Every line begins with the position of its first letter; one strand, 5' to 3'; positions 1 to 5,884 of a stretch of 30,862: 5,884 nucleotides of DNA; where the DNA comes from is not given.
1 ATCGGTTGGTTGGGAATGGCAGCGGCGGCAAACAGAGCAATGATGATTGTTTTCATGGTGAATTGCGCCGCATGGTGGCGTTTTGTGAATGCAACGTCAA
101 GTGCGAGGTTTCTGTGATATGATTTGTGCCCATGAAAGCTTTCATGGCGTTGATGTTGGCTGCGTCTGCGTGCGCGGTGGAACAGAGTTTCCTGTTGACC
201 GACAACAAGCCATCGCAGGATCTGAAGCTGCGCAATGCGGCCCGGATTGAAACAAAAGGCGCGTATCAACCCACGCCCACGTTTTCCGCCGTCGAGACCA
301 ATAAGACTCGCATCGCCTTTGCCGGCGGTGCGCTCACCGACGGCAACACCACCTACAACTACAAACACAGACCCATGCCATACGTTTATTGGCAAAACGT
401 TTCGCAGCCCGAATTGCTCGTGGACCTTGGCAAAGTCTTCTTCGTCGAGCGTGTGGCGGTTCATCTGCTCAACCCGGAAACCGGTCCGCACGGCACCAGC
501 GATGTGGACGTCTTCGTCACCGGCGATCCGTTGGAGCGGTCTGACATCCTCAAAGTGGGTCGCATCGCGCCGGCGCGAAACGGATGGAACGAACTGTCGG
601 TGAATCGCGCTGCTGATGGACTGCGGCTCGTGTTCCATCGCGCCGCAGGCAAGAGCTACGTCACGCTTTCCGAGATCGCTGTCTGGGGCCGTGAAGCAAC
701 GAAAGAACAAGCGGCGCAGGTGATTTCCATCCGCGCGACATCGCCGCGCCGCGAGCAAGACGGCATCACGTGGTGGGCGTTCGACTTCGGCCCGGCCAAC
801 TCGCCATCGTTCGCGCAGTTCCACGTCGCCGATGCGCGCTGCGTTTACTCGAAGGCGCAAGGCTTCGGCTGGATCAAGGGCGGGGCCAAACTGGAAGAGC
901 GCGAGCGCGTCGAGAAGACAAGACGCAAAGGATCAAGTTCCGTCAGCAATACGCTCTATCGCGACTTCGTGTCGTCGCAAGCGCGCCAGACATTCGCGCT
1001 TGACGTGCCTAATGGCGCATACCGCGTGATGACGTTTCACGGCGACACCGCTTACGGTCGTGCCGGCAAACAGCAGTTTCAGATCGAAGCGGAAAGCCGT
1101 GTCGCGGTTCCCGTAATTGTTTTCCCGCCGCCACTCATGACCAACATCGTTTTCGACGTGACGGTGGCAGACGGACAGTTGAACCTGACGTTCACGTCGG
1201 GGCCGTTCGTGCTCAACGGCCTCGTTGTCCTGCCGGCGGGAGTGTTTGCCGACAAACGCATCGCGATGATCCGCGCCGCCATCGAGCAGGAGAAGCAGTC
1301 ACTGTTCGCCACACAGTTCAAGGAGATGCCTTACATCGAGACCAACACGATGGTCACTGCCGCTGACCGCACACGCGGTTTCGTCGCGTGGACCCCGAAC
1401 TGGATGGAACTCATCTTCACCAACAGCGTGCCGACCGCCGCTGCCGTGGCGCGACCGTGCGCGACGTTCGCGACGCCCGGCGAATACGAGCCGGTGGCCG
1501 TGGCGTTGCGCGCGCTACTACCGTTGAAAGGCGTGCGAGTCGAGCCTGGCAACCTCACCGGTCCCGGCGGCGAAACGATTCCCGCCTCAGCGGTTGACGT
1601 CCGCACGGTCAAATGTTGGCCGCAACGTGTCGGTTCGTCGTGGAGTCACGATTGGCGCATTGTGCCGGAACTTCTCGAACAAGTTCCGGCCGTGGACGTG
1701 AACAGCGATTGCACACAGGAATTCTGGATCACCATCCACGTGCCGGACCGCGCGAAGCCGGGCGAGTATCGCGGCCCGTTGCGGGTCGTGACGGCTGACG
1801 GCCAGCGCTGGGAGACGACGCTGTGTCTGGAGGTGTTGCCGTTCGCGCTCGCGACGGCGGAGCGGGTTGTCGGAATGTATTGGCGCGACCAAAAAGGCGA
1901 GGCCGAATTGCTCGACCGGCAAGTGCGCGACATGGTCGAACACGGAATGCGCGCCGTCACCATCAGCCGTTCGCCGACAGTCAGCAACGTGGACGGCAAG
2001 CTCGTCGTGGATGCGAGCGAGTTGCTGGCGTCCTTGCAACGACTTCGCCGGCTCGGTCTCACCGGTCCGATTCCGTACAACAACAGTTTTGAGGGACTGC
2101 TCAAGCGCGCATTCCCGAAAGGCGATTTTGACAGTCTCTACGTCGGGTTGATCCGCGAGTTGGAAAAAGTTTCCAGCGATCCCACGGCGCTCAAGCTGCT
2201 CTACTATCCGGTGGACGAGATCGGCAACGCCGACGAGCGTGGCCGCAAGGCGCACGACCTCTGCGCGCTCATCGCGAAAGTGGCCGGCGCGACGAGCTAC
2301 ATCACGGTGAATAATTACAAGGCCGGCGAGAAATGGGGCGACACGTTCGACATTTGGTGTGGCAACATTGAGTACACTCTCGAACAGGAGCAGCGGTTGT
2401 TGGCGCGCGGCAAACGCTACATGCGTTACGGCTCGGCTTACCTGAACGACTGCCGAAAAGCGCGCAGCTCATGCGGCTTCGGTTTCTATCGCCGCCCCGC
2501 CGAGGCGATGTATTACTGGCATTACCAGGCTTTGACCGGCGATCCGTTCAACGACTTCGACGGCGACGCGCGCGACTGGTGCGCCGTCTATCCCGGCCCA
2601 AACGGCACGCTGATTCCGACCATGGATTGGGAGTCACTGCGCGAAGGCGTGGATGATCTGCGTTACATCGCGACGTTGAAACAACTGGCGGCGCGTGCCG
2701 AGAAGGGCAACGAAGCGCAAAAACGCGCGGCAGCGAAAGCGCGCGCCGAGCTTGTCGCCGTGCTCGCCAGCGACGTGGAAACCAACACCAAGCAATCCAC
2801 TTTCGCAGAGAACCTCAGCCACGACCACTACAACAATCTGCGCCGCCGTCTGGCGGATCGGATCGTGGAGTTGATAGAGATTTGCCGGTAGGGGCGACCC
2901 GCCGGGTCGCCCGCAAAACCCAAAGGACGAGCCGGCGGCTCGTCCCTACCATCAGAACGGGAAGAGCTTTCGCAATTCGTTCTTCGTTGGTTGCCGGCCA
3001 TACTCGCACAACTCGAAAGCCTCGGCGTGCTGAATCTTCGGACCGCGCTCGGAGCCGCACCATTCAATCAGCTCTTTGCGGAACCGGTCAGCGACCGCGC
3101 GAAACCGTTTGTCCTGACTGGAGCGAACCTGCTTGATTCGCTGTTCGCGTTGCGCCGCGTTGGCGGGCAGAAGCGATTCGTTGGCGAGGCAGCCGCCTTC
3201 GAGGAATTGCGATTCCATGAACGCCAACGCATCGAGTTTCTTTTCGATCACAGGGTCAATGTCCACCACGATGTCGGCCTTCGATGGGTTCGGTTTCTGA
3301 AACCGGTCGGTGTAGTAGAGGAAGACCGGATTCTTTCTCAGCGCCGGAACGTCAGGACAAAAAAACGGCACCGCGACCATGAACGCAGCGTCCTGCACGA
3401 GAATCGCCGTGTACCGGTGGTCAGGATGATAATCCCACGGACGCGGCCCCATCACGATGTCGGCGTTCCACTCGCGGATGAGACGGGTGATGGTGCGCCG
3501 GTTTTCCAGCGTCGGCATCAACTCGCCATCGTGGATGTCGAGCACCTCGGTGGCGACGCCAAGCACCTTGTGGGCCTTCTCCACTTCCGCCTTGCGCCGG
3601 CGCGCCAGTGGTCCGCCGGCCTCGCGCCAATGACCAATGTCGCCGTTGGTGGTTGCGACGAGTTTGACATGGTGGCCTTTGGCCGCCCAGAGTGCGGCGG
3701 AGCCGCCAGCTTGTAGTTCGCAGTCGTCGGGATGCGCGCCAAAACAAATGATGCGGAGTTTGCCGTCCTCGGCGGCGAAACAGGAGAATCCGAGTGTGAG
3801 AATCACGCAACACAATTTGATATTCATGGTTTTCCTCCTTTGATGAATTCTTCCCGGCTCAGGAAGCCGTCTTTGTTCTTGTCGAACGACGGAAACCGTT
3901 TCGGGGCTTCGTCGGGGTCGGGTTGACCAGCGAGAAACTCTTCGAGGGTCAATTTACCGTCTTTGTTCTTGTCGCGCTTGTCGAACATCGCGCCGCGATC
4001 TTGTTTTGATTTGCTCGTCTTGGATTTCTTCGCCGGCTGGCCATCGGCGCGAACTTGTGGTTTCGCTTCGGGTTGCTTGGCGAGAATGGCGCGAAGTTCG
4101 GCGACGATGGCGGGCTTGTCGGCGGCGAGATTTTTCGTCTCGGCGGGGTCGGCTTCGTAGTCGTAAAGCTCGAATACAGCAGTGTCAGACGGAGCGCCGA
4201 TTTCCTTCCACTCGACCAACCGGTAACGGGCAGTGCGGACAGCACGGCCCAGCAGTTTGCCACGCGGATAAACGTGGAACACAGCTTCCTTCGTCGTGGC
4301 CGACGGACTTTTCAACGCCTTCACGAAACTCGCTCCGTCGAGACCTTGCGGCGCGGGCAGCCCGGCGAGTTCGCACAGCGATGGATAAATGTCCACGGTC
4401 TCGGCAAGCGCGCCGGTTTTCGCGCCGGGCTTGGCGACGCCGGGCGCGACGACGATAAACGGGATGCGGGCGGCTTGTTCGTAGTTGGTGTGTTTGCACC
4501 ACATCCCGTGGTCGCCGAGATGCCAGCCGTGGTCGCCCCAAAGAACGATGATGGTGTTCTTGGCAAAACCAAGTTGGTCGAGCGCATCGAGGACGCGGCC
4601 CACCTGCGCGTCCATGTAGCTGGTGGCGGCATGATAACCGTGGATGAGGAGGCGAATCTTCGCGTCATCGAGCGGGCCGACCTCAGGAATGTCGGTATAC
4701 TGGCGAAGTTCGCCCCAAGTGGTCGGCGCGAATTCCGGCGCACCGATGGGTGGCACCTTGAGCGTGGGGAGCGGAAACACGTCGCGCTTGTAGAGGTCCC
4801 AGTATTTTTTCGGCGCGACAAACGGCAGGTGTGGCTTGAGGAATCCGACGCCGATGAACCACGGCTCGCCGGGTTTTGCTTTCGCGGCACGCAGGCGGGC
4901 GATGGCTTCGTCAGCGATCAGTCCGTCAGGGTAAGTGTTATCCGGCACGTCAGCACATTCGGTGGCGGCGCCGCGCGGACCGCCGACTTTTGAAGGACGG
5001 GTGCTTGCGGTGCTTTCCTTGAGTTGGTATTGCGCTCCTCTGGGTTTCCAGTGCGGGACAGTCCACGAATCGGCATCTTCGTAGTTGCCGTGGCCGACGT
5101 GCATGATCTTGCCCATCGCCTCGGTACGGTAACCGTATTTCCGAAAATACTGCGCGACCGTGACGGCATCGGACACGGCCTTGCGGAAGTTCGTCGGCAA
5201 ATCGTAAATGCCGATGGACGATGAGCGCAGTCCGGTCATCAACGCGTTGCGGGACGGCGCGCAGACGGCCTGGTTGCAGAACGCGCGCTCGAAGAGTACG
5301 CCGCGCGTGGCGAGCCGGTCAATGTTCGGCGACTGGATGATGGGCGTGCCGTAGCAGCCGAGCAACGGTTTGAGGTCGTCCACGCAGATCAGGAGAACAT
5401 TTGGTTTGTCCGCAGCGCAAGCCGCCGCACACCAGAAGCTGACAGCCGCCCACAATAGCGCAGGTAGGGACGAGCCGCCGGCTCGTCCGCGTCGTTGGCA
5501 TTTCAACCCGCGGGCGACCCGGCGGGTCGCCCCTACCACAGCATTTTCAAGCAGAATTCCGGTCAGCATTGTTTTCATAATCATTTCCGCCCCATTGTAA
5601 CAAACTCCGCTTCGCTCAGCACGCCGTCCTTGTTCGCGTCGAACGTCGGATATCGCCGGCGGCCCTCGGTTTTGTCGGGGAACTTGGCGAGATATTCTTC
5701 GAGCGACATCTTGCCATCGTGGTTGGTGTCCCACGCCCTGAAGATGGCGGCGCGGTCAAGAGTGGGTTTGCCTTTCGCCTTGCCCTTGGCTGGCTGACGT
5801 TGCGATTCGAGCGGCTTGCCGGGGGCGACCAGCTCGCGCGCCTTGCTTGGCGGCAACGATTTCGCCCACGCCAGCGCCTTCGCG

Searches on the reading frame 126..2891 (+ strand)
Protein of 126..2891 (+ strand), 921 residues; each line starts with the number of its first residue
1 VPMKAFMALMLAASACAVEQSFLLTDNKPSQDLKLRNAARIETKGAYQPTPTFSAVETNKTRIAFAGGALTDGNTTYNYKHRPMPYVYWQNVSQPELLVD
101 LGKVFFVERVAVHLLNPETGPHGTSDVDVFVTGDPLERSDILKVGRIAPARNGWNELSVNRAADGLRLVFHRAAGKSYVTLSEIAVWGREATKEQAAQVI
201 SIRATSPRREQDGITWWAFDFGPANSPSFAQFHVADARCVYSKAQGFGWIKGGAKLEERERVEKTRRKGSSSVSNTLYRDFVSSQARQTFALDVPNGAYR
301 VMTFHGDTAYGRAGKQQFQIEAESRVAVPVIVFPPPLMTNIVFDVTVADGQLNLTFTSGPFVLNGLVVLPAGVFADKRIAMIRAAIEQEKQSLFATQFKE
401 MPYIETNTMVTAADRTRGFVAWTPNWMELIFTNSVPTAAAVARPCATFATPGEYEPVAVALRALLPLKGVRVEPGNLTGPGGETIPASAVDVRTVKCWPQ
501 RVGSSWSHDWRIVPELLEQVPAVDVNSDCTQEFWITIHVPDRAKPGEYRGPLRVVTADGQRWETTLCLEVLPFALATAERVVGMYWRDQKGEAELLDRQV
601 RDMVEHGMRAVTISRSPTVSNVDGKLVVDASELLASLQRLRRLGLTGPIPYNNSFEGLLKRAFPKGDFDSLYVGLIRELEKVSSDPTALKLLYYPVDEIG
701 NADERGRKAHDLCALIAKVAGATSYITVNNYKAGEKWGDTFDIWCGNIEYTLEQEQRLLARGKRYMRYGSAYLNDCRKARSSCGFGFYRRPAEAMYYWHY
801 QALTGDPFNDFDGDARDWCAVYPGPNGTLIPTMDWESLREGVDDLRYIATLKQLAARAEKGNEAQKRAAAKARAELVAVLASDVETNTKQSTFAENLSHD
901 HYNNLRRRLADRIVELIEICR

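Call 29: search_protein_families(library=pfam, proteins=[window:126-2891:+], max_evalue=0.00001)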
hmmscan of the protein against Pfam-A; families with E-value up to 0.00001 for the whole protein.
window:126-2891:+ (921 aa): 1 family
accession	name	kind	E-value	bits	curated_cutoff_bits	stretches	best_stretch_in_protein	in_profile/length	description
PF22680.2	Glyco_hydro_123_N_2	-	6.3e-08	33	27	1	465-554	43-140/142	Glycoside hydrolase 123 N-terminal domain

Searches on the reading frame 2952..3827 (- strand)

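Call 29: search_protein_families(library=pfam, proteins=[window:2952-3827:-], max_evalue=0.00001)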
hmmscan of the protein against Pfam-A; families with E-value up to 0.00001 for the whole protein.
window:2952-3827:- (291 aa): 1 family
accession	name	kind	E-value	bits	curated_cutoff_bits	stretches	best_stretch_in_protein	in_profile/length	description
PF02585.22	PIG-L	-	5.2e-25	88.8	28.2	1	28-147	2-128/129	GlcNAc-PI de-N-acetylase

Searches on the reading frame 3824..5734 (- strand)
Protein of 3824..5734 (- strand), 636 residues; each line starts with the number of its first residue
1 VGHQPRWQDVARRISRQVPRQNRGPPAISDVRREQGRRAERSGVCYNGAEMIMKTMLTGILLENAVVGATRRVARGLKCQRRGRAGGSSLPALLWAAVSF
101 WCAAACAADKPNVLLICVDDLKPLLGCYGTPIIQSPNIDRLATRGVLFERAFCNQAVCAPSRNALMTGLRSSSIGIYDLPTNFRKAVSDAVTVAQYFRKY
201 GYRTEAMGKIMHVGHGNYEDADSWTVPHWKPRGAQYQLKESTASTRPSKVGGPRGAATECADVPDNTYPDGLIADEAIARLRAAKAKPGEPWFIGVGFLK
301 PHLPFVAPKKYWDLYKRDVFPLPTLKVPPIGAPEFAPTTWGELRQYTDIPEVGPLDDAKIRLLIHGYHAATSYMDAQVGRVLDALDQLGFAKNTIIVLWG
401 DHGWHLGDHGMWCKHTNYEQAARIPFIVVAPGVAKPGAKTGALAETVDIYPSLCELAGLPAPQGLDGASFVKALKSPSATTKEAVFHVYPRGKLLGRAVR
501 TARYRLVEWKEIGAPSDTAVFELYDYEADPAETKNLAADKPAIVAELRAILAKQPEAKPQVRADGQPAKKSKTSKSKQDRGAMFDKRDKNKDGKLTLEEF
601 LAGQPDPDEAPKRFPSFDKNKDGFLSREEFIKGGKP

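Call 29: search_protein_families(library=pfam, proteins=[window:3824-5734:-], max_evalue=0.00001)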
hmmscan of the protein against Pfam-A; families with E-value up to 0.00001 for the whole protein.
window:3824-5734:- (636 aa): 6 families
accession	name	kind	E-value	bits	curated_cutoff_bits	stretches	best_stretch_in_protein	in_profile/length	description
PF00884.28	Sulfatase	-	1.1e-43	150.1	25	1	111-458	1-300/301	Sulfatase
PF16347.10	SGSH_C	-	1.2e-18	68.2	29.3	1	407-548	1-145/154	N-sulphoglucosamine sulphohydrolase, C-terminal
PF00036.39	EF-hand_1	-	2.7e-09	36.4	25.4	0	583-602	5-24/29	EF hand domain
PF13202.12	EF-hand_5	-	1.3e-08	34.4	25.9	0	616-631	7-22/25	EF hand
PF13499.12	EF-hand_7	-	4.8e-07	30.5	30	1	583-632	7-64/67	EF-hand domain pair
PF13405.12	EF-hand_6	-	2.4e-06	27.2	25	0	617-632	9-24/30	EF-hand domain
